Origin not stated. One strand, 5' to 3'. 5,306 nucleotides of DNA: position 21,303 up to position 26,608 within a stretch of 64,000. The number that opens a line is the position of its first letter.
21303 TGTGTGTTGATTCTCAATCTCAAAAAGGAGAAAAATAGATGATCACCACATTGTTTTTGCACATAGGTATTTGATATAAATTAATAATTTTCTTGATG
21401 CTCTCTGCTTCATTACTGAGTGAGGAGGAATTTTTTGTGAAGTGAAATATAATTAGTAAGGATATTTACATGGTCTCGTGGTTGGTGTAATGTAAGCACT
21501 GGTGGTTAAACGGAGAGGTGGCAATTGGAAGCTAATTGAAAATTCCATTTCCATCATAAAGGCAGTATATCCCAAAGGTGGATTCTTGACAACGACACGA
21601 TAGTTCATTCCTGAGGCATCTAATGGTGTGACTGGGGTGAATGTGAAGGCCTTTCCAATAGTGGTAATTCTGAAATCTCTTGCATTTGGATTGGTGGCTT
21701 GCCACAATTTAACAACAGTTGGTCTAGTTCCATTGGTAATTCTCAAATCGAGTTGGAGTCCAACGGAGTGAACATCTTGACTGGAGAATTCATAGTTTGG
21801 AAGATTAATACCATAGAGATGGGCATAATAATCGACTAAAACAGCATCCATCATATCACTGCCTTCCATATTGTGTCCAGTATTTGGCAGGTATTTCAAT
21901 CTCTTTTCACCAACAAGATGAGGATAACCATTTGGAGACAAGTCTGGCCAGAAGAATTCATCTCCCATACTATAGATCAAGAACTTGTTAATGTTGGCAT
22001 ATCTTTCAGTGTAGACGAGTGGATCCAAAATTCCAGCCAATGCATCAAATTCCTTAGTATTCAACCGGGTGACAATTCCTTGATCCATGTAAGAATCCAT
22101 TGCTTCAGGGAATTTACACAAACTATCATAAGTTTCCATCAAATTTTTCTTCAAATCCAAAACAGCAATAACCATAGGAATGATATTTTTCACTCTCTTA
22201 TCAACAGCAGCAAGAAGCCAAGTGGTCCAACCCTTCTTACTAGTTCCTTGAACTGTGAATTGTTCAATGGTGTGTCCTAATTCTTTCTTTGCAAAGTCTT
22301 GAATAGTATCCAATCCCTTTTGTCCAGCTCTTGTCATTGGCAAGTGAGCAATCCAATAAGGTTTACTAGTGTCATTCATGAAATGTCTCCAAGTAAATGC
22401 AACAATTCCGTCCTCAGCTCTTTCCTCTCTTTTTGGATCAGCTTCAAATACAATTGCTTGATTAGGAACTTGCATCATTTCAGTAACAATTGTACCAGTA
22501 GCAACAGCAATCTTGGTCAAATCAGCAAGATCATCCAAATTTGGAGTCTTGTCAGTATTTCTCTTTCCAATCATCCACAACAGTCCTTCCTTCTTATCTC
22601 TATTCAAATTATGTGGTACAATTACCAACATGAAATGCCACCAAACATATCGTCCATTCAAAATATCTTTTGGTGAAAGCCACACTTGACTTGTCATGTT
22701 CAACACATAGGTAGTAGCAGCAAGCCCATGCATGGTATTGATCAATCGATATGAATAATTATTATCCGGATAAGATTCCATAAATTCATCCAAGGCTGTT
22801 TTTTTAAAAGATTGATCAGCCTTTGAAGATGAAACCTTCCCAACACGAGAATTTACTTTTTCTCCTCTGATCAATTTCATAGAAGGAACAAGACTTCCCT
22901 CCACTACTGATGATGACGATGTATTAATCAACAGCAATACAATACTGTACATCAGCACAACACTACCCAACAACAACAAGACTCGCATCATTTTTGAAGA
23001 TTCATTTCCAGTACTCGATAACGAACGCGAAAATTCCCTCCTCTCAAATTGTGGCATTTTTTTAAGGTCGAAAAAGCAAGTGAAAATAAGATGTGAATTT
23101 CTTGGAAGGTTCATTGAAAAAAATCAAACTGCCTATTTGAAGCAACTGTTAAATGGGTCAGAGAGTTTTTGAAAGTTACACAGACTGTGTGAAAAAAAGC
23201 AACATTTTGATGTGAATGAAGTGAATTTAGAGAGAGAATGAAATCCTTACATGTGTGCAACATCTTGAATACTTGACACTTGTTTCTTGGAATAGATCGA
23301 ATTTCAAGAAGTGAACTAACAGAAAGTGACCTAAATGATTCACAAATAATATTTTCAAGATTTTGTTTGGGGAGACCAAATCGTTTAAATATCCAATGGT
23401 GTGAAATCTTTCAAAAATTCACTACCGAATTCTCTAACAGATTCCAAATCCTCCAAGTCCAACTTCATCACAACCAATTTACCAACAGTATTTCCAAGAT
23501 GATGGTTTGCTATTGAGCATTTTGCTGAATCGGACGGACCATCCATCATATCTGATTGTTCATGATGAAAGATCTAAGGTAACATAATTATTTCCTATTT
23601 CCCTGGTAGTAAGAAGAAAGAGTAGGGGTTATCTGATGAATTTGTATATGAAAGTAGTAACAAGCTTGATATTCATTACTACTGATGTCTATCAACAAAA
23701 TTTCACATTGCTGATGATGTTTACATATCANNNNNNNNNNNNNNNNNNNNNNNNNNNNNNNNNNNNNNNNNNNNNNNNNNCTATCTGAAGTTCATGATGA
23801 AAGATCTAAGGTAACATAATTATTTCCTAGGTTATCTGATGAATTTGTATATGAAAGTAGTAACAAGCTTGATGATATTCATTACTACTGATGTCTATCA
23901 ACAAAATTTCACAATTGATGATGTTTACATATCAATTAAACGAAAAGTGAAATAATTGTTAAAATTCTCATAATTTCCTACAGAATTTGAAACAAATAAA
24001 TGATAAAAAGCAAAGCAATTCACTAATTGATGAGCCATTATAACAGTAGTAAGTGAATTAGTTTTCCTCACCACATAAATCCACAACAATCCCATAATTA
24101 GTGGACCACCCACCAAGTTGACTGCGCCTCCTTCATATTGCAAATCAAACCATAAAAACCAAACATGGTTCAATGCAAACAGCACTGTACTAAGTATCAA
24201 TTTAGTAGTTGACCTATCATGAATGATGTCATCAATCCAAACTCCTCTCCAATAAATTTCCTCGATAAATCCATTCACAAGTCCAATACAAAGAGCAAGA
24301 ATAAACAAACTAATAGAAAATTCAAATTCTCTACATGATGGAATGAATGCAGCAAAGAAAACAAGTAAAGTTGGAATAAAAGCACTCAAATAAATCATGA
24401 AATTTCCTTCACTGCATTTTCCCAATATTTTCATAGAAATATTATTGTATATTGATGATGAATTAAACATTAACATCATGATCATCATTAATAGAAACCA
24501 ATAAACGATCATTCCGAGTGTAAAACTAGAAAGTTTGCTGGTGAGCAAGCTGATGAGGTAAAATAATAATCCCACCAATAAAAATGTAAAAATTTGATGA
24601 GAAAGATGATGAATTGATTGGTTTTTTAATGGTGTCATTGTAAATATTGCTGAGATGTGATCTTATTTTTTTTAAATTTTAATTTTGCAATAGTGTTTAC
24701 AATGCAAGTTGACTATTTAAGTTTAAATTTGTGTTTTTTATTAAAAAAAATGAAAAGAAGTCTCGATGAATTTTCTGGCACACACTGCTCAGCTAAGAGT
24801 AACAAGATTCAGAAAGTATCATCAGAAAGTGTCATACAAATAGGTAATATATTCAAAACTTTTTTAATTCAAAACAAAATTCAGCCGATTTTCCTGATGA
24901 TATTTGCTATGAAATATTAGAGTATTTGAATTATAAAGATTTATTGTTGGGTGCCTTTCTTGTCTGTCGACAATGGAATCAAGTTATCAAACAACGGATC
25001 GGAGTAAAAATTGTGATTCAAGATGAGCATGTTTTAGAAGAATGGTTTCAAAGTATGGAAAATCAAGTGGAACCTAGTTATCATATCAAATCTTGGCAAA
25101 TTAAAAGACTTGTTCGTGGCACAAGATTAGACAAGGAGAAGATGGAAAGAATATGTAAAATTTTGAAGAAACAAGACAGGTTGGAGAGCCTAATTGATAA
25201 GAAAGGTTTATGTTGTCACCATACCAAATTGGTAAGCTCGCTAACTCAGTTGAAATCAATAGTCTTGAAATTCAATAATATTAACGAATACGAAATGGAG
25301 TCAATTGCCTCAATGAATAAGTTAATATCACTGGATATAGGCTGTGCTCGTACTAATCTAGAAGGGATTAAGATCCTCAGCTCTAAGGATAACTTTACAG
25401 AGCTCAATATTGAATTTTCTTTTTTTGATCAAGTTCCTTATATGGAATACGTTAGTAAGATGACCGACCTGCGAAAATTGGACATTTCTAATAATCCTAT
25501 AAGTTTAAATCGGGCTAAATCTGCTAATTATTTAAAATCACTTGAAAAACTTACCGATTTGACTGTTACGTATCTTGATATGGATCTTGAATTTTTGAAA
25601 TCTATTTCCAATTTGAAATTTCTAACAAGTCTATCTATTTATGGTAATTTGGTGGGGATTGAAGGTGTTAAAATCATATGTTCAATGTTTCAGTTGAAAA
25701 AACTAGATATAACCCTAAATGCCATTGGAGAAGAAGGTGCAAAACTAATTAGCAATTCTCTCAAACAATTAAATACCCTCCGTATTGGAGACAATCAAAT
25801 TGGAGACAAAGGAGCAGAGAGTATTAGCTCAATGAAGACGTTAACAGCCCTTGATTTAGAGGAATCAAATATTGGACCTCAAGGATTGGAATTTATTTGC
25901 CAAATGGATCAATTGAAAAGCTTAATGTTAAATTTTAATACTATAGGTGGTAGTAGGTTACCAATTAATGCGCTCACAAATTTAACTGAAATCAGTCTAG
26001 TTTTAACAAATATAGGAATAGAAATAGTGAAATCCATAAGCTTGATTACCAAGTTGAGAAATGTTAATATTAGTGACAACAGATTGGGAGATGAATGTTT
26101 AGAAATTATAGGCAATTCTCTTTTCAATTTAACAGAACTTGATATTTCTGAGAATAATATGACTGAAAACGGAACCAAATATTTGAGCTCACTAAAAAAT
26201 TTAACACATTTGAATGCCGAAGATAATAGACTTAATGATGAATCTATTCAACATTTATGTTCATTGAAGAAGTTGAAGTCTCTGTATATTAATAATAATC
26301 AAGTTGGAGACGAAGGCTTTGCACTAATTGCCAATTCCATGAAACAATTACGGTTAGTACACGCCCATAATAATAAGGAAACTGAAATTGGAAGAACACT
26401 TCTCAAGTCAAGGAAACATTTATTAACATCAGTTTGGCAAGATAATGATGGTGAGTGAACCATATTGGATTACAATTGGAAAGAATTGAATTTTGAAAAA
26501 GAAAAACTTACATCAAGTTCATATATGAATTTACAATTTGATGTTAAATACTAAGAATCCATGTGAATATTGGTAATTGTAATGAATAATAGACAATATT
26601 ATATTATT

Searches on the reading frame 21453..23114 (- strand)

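Call 64: search_protein_families(library=pfam, proteins=[window:21453-23114:-], max_evalue=0.00001)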
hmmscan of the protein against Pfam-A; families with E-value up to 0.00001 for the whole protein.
window:21453-23114:- (553 aa): 1 family
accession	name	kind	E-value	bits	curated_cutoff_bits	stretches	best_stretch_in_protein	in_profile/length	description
PF10142.15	PhoPQ_related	-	5.1e-95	318.7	20.3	1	108-482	1-367/367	PhoPQ-activated pathogenicity-related protein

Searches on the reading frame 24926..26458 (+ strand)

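Call 64: search_protein_families(library=pfam, proteins=[window:24926-26458:+], max_evalue=0.00001)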
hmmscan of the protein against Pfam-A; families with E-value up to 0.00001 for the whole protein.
window:24926-26458:+ (510 aa): 6 families
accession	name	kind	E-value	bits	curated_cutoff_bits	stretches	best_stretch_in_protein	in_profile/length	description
PF13516.12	LRR_6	-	1.9e-21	74.8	23.4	0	282-301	5-24/24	Leucine Rich repeat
PF23598.1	LRR_14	-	1.3e-16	60.8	40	2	279-406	46-170/353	Leucine-rich repeat region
PF12799.13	LRR_4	-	1.8e-15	57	27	0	424-462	1-38/44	Leucine Rich repeats (2 copies)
PF13855.12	LRR_8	-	4.7e-14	52.3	27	0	401-459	2-60/61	Leucine rich repeat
PF25013.1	LRR_Zer-1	-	1.7e-12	48.1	27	0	328-426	8-112/137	Zer-1-like, Leucine-rich repeats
PF00560.39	LRR_1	-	3.5e-08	32.5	20.6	0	182-193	2-13/23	Leucine Rich Repeat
